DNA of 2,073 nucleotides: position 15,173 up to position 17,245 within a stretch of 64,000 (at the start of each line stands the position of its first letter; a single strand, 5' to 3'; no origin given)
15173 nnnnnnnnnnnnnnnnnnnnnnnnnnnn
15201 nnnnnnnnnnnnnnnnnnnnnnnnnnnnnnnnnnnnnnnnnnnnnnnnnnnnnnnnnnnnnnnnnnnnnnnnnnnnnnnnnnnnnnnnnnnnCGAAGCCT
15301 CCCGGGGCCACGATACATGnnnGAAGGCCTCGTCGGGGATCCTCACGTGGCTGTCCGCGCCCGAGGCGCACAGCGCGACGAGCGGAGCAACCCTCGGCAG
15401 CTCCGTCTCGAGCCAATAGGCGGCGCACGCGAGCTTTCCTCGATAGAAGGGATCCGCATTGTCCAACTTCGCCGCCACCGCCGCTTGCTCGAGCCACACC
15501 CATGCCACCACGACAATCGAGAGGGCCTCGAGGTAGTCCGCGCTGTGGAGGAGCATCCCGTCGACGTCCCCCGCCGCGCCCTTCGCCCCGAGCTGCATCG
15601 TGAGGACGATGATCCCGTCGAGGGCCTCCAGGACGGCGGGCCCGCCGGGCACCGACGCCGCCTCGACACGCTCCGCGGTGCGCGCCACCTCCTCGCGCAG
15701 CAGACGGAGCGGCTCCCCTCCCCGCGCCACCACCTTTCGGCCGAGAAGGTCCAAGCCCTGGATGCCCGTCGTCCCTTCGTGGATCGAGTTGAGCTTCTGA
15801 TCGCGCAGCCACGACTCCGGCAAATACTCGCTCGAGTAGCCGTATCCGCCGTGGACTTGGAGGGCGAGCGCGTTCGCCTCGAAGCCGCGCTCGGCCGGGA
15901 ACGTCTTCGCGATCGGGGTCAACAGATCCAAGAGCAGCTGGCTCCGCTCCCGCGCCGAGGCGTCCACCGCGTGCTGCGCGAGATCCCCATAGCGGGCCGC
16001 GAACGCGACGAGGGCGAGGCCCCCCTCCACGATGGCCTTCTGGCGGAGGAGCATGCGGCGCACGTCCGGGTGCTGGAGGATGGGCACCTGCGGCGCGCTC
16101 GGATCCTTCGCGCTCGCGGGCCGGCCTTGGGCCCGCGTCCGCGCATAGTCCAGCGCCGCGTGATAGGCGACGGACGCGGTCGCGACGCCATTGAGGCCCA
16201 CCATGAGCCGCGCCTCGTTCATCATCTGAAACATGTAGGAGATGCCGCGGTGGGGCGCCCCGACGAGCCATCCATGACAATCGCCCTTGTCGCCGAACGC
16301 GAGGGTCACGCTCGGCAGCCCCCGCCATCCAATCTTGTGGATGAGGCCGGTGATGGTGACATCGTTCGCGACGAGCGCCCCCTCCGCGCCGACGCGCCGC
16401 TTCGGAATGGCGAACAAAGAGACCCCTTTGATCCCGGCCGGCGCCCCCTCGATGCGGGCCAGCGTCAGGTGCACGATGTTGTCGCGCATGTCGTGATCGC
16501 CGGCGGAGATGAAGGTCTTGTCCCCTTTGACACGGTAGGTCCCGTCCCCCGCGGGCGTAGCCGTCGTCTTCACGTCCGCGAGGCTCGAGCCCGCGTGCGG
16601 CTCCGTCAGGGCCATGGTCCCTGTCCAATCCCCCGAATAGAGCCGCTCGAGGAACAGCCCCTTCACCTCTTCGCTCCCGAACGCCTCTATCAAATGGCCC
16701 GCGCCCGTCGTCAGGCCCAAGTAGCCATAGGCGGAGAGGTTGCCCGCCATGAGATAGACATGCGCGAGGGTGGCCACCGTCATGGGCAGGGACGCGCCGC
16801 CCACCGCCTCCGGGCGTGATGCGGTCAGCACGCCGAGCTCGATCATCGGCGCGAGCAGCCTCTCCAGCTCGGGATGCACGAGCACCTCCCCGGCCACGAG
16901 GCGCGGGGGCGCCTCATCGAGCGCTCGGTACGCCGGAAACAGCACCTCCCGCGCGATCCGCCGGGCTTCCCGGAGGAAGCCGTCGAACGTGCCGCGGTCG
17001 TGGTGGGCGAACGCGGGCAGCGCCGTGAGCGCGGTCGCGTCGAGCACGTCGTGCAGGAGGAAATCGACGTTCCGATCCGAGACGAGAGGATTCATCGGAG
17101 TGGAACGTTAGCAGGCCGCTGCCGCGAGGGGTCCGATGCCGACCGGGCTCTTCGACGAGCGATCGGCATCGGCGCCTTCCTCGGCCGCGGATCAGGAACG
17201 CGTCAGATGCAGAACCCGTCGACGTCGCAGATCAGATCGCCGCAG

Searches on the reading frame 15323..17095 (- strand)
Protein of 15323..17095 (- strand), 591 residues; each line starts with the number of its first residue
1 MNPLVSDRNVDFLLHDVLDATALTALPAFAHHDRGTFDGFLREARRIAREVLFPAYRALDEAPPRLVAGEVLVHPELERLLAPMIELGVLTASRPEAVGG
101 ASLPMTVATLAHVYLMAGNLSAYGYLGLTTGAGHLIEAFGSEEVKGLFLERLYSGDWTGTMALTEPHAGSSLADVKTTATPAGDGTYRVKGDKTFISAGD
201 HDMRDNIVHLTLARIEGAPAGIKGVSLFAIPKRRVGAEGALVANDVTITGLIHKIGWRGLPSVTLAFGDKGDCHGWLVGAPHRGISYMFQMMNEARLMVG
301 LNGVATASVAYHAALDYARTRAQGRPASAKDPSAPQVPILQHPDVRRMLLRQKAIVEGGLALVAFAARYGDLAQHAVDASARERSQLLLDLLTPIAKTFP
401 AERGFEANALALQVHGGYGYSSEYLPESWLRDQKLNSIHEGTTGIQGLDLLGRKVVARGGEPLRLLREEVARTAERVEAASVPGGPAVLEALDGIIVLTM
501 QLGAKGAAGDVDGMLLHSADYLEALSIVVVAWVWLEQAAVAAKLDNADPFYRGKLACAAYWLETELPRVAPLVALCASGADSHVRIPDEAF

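Call 19: search_protein_families(library=pfam, proteins=[window:15323-17095:-], max_evalue=0.00001)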
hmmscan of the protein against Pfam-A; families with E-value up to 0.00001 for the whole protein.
window:15323-17095:- (591 aa): 4 families
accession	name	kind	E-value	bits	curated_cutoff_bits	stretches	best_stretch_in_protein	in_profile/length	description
PF12806.12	Acyl-CoA_dh_C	-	5.1e-23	82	30.3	1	481-586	14-123/124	Acetyl-CoA dehydrogenase C-terminal like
PF00441.29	Acyl-CoA_dh_1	-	7.7e-20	72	22.4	1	283-448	2-143/150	Acyl-CoA dehydrogenase, C-terminal domain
PF02770.24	Acyl-CoA_dh_M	-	2.3e-10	40.9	33.3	1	161-267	2-94/97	Acyl-CoA dehydrogenase, middle domain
PF02771.21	Acyl-CoA_dh_N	-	4.9e-08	33.8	22.9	1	42-156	9-113/113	Acyl-CoA dehydrogenase, N-terminal domain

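Call 68: find_encoding_contigs(protein=window:15323-17095:-, flank=10000, max_places=3)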
Protein window:15323-17095:- (591 aa): 2 contigs read that carry it; 2 places shown.
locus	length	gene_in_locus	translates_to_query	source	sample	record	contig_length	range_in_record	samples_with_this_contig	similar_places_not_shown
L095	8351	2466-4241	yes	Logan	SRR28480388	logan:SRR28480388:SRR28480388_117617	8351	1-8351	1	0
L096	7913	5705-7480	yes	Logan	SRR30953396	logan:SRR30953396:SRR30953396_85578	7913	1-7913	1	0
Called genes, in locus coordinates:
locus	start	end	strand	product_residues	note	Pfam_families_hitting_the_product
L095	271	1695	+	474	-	PF00083:Sugar_tr, PF07690:MFS_1, PF12832:MFS_1_like (faint), PF07690:MFS_1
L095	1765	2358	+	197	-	-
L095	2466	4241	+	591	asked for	PF02771:Acyl-CoA_dh_N, PF02770:Acyl-CoA_dh_M, PF00441:Acyl-CoA_dh_1, PF12806:Acyl-CoA_dh_C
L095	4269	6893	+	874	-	PF08487:VIT, PF00092:VWA, PF13519:VWA_2 (weak), PF13768:VWA_3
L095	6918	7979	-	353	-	-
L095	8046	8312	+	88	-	PF00384:Molybdopterin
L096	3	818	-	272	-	?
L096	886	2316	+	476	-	PF00150:Cellulase, PF18564:Glyco_hydro_5_C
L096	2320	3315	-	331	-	-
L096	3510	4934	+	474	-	PF00083:Sugar_tr, PF07690:MFS_1, PF12832:MFS_1_like (faint), PF07690:MFS_1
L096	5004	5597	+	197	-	-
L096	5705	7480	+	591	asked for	PF02771:Acyl-CoA_dh_N, PF02770:Acyl-CoA_dh_M, PF00441:Acyl-CoA_dh_1, PF12806:Acyl-CoA_dh_C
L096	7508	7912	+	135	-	?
